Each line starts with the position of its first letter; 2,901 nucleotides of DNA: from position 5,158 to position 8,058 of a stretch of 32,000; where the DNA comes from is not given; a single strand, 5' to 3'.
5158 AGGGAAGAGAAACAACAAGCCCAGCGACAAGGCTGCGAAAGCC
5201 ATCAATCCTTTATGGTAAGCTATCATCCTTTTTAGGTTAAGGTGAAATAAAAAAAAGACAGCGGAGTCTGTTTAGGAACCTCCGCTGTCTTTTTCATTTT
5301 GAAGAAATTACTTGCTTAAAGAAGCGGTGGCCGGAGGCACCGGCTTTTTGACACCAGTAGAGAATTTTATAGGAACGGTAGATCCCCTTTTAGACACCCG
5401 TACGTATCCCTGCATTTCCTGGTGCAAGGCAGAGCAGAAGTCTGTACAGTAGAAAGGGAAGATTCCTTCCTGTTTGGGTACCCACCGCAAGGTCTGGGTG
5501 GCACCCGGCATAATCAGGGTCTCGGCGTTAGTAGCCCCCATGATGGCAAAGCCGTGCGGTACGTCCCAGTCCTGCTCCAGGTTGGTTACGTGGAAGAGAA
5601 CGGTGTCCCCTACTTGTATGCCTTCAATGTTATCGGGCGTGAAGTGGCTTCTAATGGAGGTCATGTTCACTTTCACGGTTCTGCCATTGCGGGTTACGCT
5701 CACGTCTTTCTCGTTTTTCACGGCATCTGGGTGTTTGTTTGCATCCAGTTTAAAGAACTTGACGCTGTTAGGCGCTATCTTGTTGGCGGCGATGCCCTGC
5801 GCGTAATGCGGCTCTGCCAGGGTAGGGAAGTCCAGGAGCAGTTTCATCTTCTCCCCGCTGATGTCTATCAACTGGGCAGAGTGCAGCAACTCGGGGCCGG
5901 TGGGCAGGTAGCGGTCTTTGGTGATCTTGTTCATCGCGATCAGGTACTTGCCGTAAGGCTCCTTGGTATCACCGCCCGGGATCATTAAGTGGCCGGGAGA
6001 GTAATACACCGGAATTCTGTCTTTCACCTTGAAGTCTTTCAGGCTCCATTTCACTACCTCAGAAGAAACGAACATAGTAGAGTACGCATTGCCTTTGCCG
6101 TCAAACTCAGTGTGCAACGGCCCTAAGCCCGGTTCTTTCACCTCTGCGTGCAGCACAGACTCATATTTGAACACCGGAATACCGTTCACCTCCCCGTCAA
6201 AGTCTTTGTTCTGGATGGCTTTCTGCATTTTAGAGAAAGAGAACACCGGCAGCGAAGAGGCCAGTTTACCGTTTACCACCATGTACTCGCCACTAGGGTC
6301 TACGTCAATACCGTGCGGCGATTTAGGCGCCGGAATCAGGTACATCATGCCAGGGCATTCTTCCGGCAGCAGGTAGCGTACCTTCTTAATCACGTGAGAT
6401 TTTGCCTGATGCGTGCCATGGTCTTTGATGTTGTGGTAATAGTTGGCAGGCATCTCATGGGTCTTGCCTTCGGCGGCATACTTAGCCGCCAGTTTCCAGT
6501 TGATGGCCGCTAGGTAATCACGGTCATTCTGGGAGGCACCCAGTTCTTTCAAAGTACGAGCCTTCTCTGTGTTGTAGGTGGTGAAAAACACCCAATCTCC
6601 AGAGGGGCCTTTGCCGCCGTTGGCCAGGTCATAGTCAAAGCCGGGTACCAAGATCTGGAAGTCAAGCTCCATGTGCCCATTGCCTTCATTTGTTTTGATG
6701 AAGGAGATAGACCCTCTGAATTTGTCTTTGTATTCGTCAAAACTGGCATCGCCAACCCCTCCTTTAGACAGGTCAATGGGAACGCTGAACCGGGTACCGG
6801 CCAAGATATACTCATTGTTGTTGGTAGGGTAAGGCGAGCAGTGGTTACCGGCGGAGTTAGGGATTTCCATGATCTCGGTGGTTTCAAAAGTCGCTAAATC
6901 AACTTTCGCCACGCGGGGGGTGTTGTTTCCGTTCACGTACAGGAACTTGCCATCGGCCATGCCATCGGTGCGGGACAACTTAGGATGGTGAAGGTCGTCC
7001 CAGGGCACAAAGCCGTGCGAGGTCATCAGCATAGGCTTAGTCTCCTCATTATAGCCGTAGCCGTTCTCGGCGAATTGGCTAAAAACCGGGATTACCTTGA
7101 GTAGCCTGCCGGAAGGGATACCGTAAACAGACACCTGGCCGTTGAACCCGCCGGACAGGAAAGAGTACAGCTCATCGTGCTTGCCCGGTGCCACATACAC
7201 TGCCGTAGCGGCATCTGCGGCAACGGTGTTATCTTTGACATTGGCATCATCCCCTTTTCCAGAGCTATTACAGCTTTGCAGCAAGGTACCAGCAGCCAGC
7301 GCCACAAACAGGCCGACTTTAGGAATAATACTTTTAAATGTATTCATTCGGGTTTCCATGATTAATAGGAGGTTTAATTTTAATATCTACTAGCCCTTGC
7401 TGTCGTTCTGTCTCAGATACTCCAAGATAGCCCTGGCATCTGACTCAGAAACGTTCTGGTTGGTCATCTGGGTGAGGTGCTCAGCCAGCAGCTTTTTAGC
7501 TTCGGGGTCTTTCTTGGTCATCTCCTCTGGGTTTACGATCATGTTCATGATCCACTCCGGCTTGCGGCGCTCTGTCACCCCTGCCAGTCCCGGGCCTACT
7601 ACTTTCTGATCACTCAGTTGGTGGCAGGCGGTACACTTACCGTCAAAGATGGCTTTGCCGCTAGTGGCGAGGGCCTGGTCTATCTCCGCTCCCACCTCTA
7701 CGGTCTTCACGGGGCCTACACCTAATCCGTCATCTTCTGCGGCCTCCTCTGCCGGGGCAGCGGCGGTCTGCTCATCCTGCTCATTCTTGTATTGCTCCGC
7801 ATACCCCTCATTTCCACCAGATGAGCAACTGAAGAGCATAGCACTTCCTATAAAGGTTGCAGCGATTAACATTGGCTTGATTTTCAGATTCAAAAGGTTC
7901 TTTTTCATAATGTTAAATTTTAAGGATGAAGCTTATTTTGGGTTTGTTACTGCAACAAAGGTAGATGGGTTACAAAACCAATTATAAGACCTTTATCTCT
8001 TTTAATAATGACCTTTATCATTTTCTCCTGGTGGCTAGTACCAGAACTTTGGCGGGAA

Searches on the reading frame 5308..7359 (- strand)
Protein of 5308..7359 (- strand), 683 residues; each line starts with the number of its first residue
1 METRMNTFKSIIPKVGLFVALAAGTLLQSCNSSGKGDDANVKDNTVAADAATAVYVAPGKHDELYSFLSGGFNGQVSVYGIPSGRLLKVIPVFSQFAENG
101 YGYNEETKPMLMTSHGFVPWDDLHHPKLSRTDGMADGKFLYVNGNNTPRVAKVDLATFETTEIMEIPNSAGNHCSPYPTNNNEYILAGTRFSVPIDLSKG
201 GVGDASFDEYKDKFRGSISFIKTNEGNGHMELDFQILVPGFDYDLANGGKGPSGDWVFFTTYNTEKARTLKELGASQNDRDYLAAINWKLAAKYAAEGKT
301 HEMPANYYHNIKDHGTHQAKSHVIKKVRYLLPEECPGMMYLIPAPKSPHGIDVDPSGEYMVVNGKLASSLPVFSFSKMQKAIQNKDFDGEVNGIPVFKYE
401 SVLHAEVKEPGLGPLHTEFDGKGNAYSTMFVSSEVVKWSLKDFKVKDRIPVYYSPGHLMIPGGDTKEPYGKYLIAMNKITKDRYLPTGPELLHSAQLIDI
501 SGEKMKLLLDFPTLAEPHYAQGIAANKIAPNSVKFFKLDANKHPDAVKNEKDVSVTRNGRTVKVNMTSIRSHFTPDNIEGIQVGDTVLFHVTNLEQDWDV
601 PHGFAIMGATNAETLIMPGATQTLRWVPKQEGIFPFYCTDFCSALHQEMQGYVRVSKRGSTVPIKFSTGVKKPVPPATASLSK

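Call 3: search_protein_families(library=pfam, proteins=[window:5308-7359:-], max_evalue=0.1)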
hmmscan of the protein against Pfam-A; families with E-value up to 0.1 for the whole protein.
window:5308-7359:- (683 aa): 3 families
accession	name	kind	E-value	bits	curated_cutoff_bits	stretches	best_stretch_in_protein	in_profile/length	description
PF18764.7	nos_propeller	-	3e-37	126.8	30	1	448-518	1-71/71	Nitrous oxide reductase propeller repeat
PF13473.12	Cupredoxin_1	-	0.004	17.6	27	1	563-651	22-100/104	Cupredoxin-like domain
PF02191.22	OLF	-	0.093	12.7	23.9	0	137-185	76-124/246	Olfactomedin-like domain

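Call 4: search_protein_families(library=ncbifam, proteins=[window:5308-7359:-], max_evalue=0.1)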
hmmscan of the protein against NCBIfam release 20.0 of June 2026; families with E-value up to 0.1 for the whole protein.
window:5308-7359:- (683 aa): 6 families
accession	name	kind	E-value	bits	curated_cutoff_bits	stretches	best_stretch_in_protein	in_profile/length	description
TIGR04246.1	nitrous_NosZ_Gp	equivalog_domain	7.3e-271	899.5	625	1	51-656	1-577/578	Sec-dependent nitrous-oxide reductase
TIGR04244.1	nitrous_NosZ_RR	equivalog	2.2e-110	370.1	625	1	25-653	15-624/627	TAT-dependent nitrous-oxide reductase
NF052460.1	L-NosZ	equivalog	1.9e-47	161.9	700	3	338-655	166-478/480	clade III lactonase-type nitrous-oxide reductase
TIGR02866.1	CoxB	equivalog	2.9e-05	23.7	147.7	1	571-658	112-194/202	cytochrome c oxidase subunit II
NF050117.1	aa3_CtaC_Actin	exception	0.0011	18.3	250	1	598-656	176-233/244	aa3-type cytochrome oxidase subunit II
NF051440.1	CuResCopIPSEAE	equivalog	0.02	14.6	280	0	551-595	32-73/180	copper-resistant cuproprotein CopI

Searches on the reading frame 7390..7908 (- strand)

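Call 3: search_protein_families(library=pfam, proteins=[window:7390-7908:-], max_evalue=0.1)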
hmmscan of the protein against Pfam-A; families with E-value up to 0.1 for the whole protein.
window:7390-7908:- (172 aa): 4 families
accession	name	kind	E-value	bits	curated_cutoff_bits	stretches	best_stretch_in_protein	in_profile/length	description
PF00034.26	Cytochrom_C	-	1.4e-11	46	21.3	1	82-167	2-88/90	Cytochrome c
PF13442.11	Cytochrome_CBB3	-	2.7e-05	24.8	27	1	80-128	2-45/68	Cytochrome C oxidase, cbb3-type, subunit III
PF03150.19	CCP_MauG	-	0.034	15.2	25.6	1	91-168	23-102/149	Di-haem cytochrome c peroxidase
PF00988.28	CPSase_sm_chain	-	0.061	13.6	27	0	117-169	68-120/126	Carbamoyl-phosphate synthase small chain, CPSase domain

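Call 4: search_protein_families(library=ncbifam, proteins=[window:7390-7908:-], max_evalue=0.1)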
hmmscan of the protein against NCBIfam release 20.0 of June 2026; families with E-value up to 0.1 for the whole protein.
window:7390-7908:- (172 aa): 10 families
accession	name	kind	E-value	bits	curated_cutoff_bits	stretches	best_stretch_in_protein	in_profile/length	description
TIGR02603.1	CxxCH_TIGR02603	domain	5.5e-10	39.4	68.15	1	81-155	3-77/134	putative heme-binding domain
NF045774.1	cytochro_C551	exception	4.5e-08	33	118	1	77-133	35-92/110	cytochrome c551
NF045773.1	cytochro_C550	exception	5.8e-08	32.7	125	1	74-131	42-100/118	cytochrome c550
TIGR04485.1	thiosulf_SoxX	equivalog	1.1e-06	29.2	61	1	90-165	3-75/78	sulfur oxidation c-type cytochrome SoxX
NF040606.1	CytoC_perox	subfamily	4.7e-05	22.8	150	1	73-150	290-354/524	di-heme-cytochrome C peroxidase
TIGR00782.1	ccoP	equivalog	0.00016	21.1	179.95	1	40-168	66-192/285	cytochrome-c oxidase, cbb3-type subunit III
NF050122.1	bc1_QcrC_actin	exception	0.002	17.5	200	1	76-113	36-74/253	cytochrome bc1 complex diheme cytochrome c subunit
NF011054.0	PRK14486.1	equivalog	0.0083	15.7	447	1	77-168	211-290/294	putative bifunctional cbb3-type cytochrome c oxidase subunit II/cytochrome c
NF045930.1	Cytc6PetJCyano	equivalog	0.062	13.3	135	0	81-97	28-44/110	cytochrome c6 PetJ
TIGR03872.1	cytochrome_MoxG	equivalog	0.08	13.1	147.8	0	78-109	41-72/133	cytochrome c(L), periplasmic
